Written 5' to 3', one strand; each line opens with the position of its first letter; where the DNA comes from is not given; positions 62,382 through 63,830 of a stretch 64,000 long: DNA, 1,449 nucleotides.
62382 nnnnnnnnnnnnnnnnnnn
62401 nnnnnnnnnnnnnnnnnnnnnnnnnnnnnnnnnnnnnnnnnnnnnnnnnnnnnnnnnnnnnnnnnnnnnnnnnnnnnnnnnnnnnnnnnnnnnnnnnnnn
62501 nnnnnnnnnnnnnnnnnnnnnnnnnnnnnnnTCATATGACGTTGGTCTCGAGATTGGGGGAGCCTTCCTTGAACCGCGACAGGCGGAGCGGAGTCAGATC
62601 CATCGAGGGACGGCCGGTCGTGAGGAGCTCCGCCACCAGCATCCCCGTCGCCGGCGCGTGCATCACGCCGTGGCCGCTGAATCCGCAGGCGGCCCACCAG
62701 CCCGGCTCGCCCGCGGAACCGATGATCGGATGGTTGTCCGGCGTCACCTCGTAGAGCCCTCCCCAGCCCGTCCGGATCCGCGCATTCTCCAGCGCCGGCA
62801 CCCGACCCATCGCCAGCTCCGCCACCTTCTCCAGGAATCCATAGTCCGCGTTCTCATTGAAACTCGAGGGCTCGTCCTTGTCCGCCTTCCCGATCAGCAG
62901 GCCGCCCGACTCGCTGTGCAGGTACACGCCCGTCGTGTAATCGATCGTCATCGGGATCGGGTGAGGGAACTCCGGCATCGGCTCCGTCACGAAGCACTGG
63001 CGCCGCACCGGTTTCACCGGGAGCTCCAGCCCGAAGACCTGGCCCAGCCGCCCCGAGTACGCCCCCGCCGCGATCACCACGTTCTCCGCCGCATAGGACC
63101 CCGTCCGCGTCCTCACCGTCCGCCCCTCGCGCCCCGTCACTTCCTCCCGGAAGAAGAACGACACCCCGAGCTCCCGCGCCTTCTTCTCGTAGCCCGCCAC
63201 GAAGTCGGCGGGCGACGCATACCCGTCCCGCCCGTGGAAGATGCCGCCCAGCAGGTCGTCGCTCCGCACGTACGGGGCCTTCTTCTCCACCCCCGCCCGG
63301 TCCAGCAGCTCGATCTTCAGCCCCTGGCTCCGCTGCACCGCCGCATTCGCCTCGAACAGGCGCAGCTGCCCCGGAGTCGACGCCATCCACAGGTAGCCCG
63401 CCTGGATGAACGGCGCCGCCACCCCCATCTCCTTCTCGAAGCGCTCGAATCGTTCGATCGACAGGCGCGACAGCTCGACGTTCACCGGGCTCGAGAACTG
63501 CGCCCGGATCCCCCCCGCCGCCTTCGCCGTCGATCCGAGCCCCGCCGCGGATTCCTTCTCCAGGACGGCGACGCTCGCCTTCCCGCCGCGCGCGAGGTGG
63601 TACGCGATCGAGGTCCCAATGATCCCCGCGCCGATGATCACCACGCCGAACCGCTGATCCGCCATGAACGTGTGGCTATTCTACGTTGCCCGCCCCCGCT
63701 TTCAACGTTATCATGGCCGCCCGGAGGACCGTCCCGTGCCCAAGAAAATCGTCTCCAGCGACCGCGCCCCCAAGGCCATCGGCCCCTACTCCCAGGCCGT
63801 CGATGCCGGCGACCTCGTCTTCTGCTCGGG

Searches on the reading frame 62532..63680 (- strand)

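Call 42: search_protein_families(library=pfam, proteins=[window:62532-63680:-], max_evalue=0.0001)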
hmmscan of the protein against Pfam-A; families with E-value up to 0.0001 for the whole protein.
window:62532-63680:- (382 aa): 5 families
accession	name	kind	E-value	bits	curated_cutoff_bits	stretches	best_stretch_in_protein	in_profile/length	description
PF01266.30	DAO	-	6.9e-75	253.2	27.9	1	13-352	2-353/353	FAD dependent oxidoreductase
PF13450.12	NAD_binding_8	-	1.1e-05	26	21.9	1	15-60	1-45/68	NAD(P)-binding Rossmann-like domain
PF00890.30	FAD_binding_2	-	3.2e-05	23.7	20.4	1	13-65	2-52/414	FAD binding domain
PF13738.12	Pyr_redox_3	-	4.7e-05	23.2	30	0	185-209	112-136/305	Pyridine nucleotide-disulphide oxidoreductase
PF07992.20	Pyr_redox_2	-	5e-05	23.3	26.1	0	13-44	3-33/291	Pyridine nucleotide-disulphide oxidoreductase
